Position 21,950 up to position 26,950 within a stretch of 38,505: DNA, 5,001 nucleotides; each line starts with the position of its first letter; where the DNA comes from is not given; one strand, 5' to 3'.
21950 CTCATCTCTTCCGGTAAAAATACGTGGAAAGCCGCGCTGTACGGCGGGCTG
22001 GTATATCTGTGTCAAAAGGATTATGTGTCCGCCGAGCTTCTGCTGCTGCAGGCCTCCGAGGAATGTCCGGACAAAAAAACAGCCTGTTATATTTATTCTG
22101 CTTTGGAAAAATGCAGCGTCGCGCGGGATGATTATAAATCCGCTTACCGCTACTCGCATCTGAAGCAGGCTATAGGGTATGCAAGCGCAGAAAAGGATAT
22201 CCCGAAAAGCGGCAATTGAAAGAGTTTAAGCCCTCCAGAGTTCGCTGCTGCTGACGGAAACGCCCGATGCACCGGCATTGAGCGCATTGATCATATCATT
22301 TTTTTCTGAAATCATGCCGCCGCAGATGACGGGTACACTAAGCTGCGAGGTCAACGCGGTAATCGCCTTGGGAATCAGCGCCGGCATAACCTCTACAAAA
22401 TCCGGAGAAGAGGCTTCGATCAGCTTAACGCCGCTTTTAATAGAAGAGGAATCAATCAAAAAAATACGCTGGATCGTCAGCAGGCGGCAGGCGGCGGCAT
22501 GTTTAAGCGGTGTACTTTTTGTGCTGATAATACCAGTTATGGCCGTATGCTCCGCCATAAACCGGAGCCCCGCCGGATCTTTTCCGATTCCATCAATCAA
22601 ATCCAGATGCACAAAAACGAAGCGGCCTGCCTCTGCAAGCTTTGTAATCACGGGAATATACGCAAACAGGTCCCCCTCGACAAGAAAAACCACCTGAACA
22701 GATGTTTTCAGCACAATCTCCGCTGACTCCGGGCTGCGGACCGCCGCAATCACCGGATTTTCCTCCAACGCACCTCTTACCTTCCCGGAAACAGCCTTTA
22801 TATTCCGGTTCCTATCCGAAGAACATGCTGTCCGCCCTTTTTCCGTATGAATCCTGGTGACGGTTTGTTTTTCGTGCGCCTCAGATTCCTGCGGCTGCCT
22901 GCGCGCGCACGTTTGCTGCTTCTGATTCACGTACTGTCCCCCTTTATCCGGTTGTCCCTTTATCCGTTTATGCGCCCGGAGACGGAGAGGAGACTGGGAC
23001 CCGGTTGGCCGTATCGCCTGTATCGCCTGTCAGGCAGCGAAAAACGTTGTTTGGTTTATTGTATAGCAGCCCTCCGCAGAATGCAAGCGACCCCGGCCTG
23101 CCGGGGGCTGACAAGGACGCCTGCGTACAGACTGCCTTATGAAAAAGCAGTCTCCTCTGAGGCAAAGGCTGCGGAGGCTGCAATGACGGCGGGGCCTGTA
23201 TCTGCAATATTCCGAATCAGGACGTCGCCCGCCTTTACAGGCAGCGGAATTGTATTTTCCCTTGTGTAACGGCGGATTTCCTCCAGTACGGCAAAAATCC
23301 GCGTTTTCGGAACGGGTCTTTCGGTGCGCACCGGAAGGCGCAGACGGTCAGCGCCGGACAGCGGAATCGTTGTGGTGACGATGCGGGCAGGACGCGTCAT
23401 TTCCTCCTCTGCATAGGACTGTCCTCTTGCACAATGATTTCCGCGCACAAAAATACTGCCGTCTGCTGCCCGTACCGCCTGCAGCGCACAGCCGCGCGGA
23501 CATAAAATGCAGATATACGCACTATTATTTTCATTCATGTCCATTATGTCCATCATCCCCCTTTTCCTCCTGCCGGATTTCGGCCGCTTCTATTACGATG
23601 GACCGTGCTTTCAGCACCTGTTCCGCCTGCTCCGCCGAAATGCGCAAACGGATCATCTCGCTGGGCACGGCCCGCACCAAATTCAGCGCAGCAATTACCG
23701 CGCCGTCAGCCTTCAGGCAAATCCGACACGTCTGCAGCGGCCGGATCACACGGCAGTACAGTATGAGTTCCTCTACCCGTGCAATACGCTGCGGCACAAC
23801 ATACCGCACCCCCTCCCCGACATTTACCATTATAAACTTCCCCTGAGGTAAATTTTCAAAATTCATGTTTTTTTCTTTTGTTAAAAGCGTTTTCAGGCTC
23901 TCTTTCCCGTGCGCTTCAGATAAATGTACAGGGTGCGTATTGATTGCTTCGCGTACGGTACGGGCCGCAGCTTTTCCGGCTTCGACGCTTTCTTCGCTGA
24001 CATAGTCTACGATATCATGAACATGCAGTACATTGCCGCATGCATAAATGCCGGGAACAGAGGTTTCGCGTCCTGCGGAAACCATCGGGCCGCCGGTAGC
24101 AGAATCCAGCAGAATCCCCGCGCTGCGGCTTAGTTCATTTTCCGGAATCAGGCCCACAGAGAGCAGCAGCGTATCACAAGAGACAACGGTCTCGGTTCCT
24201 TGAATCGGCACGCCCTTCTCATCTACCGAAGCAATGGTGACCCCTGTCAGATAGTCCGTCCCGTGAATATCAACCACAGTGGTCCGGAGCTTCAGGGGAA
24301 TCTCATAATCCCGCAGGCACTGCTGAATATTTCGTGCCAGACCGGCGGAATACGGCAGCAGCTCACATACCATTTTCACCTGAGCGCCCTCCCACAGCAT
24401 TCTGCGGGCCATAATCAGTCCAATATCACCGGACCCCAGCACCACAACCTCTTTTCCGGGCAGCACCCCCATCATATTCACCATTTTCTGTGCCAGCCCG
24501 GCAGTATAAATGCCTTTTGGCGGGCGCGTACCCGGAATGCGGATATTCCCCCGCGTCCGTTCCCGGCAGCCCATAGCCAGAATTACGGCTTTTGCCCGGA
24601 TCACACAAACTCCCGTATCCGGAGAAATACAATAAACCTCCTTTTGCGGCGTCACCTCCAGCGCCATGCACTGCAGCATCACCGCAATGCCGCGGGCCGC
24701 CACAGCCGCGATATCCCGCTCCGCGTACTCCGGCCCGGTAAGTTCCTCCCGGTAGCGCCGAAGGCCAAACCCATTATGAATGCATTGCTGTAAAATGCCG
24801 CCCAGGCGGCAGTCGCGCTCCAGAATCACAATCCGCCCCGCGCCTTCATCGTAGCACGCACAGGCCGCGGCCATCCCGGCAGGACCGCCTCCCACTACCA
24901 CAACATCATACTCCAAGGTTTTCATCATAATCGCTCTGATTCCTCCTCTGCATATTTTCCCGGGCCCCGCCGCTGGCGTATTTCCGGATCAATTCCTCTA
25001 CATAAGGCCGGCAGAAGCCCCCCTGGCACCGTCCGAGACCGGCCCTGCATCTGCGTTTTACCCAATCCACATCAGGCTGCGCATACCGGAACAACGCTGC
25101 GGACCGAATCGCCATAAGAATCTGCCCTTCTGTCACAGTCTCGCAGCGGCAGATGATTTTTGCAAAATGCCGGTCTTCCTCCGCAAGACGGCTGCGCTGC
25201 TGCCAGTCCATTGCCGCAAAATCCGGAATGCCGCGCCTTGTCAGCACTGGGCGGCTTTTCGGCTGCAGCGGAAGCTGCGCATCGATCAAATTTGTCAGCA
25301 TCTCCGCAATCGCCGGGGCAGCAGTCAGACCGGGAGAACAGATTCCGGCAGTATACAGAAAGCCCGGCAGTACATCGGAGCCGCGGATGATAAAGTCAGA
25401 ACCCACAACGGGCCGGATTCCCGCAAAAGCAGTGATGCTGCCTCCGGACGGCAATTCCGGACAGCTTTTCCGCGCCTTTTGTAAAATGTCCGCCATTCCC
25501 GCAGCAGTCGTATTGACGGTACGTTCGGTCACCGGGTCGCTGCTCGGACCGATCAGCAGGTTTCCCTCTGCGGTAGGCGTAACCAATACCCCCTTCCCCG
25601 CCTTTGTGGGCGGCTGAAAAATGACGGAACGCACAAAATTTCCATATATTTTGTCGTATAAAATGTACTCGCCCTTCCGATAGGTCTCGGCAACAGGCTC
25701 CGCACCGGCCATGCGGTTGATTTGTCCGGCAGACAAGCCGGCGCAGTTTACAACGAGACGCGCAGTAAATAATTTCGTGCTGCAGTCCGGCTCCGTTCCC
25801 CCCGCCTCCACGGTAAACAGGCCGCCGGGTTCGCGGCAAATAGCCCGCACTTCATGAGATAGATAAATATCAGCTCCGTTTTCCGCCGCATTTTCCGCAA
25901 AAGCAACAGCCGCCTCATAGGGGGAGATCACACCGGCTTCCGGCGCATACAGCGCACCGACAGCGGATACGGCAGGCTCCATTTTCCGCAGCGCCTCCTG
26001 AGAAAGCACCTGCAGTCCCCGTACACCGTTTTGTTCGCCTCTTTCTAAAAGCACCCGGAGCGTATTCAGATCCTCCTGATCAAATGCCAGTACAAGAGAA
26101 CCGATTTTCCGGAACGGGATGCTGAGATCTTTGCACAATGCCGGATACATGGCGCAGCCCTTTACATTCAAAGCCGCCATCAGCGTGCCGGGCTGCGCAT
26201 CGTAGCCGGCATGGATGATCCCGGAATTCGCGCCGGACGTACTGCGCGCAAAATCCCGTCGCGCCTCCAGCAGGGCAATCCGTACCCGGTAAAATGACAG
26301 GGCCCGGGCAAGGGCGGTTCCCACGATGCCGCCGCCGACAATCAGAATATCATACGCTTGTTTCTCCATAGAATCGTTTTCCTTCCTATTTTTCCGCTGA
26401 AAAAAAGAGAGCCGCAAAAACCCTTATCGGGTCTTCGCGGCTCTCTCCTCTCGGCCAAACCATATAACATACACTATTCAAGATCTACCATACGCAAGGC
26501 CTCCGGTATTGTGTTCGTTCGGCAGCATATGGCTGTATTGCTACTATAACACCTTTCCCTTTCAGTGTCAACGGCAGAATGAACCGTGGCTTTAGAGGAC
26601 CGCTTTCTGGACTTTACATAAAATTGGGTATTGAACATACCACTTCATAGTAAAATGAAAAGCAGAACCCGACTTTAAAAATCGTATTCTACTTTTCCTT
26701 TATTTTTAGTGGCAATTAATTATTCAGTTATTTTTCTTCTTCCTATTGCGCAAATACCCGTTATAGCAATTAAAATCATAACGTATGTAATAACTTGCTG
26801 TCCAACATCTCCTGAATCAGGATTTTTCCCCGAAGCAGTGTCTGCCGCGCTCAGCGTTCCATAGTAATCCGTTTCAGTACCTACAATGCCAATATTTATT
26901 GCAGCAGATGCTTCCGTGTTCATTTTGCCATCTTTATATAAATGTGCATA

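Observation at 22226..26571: Self-contained glycerol-3-phosphate dehydrogenase operon with a leader attenuator and glpP at the 3' end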

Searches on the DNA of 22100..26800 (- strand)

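Call 9: search_rna_families(source=window, start=22100, end=26800, threshold=evalue, max_evalue=10)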
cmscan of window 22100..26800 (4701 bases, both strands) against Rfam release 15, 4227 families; matches with E-value up to 10: 4.
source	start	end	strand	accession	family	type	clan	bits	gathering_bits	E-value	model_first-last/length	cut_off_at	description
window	26397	26451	-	RF04288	mir-9201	Gene; miRNA;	CL00147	24.3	95.5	0.1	1-81/81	no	mir-9201 microRNA precursor family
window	22140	22212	+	RF00320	snoZ185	Gene; snRNA; snoRNA; CD-box;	-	22.3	50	0.18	1-86/86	no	Small nucleolar RNA Z185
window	26395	26456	-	RF03880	mir-1684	Gene; miRNA;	-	18.1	60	6.9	1-87/87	no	mir-1684 microRNA precursor family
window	22273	22319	+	RF01641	ceN53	Gene; snRNA; snoRNA; CD-box;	-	17.7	50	7.5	1-74/74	no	Caenorhabditis snoRNA ceN53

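Call 39: build_rna_model(alignment_id=A4, structure=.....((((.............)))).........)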
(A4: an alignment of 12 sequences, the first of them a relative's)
Model R1 built from alignment A4 (12 sequences, 35 columns); structure: as given.
model positions 35; base pairs 4; branch points 0; effective number of sequences 12; information 0.898 bits per position. Calibrated on 0.2 Mb of random sequence (short: E-values are rough).
structure used (alignment columns):
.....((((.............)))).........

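Call 40: search_with_rna_model(model_id=R1, source=window, max_evalue=10, filters=off, show_alignments=3)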
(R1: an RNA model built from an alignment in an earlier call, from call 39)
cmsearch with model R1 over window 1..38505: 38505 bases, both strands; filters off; matches with E-value up to 10: 5.
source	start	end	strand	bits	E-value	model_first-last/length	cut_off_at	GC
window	17320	17360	+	10.5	1.3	1-35/35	no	0.41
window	37629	37671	-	8.1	5.1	1-35/35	no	0.53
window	616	645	+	7.6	6.9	1-35/35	no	0.27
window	17316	17339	-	7.2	8.9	1-35/35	no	0.42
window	15829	15869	+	7.1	9.3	1-35/35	no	0.41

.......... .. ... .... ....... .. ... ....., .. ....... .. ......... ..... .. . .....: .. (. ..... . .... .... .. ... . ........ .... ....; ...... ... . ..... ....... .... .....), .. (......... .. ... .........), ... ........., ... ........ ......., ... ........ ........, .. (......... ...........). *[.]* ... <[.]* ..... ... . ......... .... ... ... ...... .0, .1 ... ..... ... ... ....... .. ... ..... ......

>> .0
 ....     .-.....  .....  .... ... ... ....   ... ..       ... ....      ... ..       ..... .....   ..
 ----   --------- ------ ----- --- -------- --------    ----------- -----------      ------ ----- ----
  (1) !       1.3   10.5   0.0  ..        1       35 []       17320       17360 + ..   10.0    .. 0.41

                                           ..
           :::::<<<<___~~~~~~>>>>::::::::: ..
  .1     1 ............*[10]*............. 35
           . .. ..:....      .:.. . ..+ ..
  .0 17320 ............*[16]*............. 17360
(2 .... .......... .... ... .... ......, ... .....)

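Call 41: search_with_rna_model(model_id=R1, sources=[L010, L011, L012, L013, L014, L015, L016, L017, L018, L019, L020, L021, L022, L023, L024, L025, L026, L027, L028, L029, L030, L031, L032, L033, L034, L035, L036, L037, L038, L039, L040, L041, L042, L043, L044, L045, L046, L047, L048, L049, L050, L051, L052, L053, L054, L055, L056, L057, L058, L059, L060, L061, L062, L063, L064, L065, L066, L067, L068, L069, L070, L071, L072, L073, L074, L075, L076, L077, L078, L079, L080, L081, L082, L083, L084, L085, L086, L087, L088, L089], max_evalue=5, make_alignment=true)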
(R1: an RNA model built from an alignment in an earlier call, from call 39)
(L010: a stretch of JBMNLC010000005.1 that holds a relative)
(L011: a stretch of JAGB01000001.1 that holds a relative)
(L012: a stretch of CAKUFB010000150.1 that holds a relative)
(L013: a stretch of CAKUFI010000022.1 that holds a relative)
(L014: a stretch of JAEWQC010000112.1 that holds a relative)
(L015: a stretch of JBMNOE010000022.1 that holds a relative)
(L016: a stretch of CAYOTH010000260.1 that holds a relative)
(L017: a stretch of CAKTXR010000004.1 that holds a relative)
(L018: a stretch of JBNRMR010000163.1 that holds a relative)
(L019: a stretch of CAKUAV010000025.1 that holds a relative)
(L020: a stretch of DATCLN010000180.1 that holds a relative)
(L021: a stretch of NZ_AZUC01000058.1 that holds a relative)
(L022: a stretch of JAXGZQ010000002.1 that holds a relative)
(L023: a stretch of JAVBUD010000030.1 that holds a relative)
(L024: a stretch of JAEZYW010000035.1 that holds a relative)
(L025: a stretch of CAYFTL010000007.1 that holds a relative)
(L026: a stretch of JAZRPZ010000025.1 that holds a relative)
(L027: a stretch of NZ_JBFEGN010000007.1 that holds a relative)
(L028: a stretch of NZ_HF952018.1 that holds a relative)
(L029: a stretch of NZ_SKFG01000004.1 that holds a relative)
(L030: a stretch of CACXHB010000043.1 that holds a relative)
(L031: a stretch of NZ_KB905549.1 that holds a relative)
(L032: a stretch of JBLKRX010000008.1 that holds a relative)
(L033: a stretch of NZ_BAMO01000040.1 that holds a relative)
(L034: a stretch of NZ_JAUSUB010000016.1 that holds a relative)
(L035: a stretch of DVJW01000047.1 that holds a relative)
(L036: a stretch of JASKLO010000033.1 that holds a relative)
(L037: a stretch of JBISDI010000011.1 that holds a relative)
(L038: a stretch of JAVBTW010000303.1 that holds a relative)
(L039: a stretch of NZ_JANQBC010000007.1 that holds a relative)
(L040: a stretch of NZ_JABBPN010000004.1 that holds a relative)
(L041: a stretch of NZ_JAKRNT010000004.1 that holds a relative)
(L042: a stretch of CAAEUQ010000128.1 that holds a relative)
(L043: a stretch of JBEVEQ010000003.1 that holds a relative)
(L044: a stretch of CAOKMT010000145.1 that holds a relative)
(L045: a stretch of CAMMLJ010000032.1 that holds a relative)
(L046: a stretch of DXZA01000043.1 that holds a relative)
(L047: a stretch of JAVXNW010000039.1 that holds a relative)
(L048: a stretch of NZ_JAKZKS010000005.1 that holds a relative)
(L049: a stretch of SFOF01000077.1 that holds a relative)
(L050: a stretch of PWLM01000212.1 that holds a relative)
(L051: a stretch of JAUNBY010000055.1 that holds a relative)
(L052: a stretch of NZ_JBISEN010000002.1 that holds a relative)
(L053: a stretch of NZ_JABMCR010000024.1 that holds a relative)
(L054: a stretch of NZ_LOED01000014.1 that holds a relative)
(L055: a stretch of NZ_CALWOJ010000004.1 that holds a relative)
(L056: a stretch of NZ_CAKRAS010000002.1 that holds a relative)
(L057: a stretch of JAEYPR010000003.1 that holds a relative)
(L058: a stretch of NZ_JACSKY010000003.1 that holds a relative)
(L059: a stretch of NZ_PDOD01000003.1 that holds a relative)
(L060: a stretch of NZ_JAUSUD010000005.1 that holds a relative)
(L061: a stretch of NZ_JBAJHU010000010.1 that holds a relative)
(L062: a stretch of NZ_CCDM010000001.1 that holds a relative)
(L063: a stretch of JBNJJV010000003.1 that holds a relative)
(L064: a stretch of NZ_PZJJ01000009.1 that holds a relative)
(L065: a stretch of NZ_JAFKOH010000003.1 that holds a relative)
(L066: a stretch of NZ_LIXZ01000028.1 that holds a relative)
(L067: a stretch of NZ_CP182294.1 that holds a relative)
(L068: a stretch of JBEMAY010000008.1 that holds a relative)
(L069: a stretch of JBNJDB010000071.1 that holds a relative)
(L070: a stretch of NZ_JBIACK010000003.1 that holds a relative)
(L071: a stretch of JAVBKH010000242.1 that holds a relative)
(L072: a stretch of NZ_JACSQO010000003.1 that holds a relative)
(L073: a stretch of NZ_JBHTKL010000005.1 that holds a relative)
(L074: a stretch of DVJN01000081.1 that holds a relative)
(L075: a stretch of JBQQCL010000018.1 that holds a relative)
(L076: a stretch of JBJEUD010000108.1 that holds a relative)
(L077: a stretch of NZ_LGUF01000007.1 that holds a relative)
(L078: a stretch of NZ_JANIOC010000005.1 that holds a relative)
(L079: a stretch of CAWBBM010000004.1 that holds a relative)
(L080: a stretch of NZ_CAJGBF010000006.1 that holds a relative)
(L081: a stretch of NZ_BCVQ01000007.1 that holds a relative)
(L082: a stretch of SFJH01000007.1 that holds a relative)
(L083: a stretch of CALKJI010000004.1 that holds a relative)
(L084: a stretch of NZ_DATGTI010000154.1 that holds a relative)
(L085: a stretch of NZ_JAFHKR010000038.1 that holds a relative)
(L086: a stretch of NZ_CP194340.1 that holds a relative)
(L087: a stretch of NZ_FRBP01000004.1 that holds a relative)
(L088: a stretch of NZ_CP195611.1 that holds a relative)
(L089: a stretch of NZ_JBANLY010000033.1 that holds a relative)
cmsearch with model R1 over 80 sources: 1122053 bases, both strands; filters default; matches with E-value up to 5: 51.
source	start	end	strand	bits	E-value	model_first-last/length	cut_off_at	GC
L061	9384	9418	+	46.4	1.9e-08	1-35/35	no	0.46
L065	9390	9424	+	46.4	1.9e-08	1-35/35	no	0.46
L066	3794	3828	+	46.4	1.9e-08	1-35/35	no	0.46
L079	9391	9425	+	46.4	1.9e-08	1-35/35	no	0.46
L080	9949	9983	+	46.4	1.9e-08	1-35/35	no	0.46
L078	9391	9425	+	45.7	2.8e-08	1-35/35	no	0.46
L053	9668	9702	+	45.1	4.1e-08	1-35/35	no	0.46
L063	9936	9970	+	45.1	4.2e-08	1-35/35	no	0.49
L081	9390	9424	+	45.1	4.2e-08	1-35/35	no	0.49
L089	4966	5000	+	45.1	4.2e-08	1-35/35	no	0.49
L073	9419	9453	+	43.2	1.3e-07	1-35/35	no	0.46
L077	9391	9425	+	43.1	1.4e-07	1-35/35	no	0.51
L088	9391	9425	+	43.1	1.4e-07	1-35/35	no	0.51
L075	16059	16093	-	40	8.7e-07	1-35/35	no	0.49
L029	1024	1058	+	36.7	6e-06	1-35/35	no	0.46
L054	11036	11070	+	32.3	8.4e-05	1-35/35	no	0.49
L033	3371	3405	+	30.8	0.00021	1-35/35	no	0.49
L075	8639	8673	+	30.6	0.00023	1-35/35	no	0.49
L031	6962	6996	+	29.8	0.00037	1-35/35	no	0.4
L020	4174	4208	-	27.7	0.0013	1-35/35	no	0.49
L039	3243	3277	+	26.6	0.0025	1-35/35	no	0.46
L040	6931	6966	+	26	0.0035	1-35/35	no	0.5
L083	4590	4624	+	21.1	0.064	1-35/35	no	0.4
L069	8626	8660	+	20.9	0.074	1-35/35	no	0.34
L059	3080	3115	+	20.7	0.082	1-35/35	no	0.39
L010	8580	8613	+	20.5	0.092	1-35/35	no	0.38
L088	12374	12408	-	20.2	0.11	1-35/35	no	0.43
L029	732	768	-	20.1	0.12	1-35/35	no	0.49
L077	12379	12413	-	19.3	0.2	1-35/35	no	0.43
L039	3005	3041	-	18.4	0.33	1-35/35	no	0.49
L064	3080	3115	+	18.4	0.34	1-35/35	no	0.5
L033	5273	5309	+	18.3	0.34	1-35/35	no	0.35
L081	9211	9245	-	17.7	0.5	1-35/35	no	0.46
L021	6762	6797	-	17.6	0.53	1-35/35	no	0.47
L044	3756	3794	-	17.4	0.6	1-35/35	no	0.36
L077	16338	16373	-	17.3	0.63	1-35/35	no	0.5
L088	16335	16370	-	17.3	0.63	1-35/35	no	0.5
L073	14966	15000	-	16.6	0.97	1-35/35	no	0.46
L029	7731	7766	+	16.5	1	1-35/35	no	0.42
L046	793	828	+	16.3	1.1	1-35/35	no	0.28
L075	11815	11849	-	16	1.4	1-35/35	no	0.49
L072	7879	7915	-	16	1.4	1-35/35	no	0.35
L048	828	861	+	16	1.4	1-35/35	no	0.38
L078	1903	1938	-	15.8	1.5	1-35/35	no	0.47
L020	8638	8674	+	15.8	1.6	1-35/35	no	0.43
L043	816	851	-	15.1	2.3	1-35/35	no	0.44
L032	7880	7915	-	14.6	3.1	1-35/35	no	0.42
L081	10277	10310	+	14.5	3.3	1-35/35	no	0.41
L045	2659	2694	+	14.4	3.6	1-35/35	no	0.31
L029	2603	2637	+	14.3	3.8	1-35/35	no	0.43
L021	2282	2318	-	14.1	4.2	1-35/35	no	0.46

Alignment A5: 51 matches aligned to the model, 49 columns, each read 5' to 3' on its own strand. Consensus structure (alignment columns), stored with it:
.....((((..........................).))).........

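Call 42: search_rna_families(sources=[L033, L061, L029, L010, L022, L057, L001], threshold=gathering)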
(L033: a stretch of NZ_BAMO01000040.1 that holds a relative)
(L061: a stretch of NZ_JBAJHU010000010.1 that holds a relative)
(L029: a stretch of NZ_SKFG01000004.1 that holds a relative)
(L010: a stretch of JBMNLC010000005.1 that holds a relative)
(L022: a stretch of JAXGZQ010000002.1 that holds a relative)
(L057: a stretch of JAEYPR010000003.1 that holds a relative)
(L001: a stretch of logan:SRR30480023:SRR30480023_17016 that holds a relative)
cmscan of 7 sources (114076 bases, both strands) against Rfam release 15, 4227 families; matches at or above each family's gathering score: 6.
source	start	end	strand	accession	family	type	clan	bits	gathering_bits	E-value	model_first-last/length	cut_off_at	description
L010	5966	6212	+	RF00230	T-box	Cis-reg; leader;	-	122.4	93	2.3e-26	1-219/219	no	T-box leader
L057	11115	11327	+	RF00230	T-box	Cis-reg; leader;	-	117.4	93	4.5e-25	1-219/219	no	T-box leader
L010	3939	4116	+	RF00013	6S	Gene;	-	80.8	46.4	4.2e-14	1-187/187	no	6S / SsrS RNA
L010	3859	3932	+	RF00005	tRNA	Gene; tRNA;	CL00001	70.4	29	4.4e-13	1-71/71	no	tRNA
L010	5637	5707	+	RF00005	tRNA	Gene; tRNA;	CL00001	65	29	1.3e-11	1-71/71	no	tRNA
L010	5714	5786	+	RF00005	tRNA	Gene; tRNA;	CL00001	60.5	29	2.3e-10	1-71/71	no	tRNA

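Call 53: build_rna_model(alignment_id=A5)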
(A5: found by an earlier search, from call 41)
Model R2 built from alignment A5 (51 sequences, 49 columns); structure: stored with the alignment.
model positions 35; base pairs 4; branch points 0; effective number of sequences 51; information 0.881 bits per position. Calibrated on 0.2 Mb of random sequence (short: E-values are rough).
structure used (alignment columns):
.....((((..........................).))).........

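Call 54: search_with_rna_model(model_id=R2, source=window, max_evalue=10, filters=off, show_alignments=3)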
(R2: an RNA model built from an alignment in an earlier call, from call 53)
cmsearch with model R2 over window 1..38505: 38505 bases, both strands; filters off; matches with E-value up to 10: 8.
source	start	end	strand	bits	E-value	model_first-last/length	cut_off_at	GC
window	36074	36141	+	10.4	1.6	1-35/35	no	0.24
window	18987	19027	-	8.4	5.7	1-35/35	no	0.44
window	17316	17339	-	7.8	8.1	1-35/35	no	0.42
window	21890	21930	+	7.8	8.2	1-35/35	no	0.44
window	3293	3320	+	7.7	8.5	1-35/35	no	0.54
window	13814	13850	+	7.7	8.8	1-35/35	no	0.54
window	17320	17360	+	7.6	9.5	1-35/35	no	0.41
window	28072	28100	+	7.5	9.7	1-35/35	no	0.45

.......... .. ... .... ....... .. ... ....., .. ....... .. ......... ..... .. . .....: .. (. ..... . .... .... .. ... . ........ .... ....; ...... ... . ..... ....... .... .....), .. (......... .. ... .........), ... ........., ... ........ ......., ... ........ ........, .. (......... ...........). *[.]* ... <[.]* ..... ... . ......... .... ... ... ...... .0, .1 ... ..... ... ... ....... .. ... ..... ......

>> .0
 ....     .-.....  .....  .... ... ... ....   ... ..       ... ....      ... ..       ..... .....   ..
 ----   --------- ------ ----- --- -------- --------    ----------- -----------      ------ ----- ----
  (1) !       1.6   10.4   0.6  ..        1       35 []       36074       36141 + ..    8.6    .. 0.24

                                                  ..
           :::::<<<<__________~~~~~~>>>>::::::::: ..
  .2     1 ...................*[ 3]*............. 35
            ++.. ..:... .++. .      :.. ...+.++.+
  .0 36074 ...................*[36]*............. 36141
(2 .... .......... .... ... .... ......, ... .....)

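Call 55: search_with_rna_model(model_id=R2, source=window, start=26360, end=26580, max_evalue=10, filters=off, show_alignments=2)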
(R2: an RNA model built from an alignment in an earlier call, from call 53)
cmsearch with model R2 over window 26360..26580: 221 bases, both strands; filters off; matches with E-value up to 10: 5.
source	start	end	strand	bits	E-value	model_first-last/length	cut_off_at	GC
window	26431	26461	-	5.6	0.19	1-35/35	no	0.65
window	26396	26412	+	3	1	8-24/35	no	0.41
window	26490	26509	-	0.2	5.8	1-35/35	no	0.55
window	26361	26391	-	0.1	6.1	1-35/35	no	0.32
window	26463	26477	-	-0.1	7.3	1-35/35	no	0.2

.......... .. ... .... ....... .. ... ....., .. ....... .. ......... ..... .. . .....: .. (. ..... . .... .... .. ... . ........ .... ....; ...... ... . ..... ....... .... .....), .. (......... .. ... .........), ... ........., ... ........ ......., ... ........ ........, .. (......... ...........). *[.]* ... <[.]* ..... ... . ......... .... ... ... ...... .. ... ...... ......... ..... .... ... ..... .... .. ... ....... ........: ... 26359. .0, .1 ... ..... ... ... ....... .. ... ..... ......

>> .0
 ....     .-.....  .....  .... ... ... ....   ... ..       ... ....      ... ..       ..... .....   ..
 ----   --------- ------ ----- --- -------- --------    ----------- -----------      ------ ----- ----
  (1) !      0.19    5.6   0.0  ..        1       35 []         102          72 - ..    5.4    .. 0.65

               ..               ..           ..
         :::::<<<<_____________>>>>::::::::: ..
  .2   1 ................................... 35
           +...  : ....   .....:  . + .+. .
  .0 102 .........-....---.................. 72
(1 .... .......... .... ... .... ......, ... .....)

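Call 73: build_rna_model(alignment_id=A8, structure=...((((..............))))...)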
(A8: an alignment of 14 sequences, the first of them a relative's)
Model R3 built from alignment A8 (14 sequences, 28 columns); structure: as given.
model positions 27; base pairs 4; branch points 0; effective number of sequences 14; information 0.93 bits per position. Calibrated on 0.2 Mb of random sequence (short: E-values are rough).
structure used (alignment columns):
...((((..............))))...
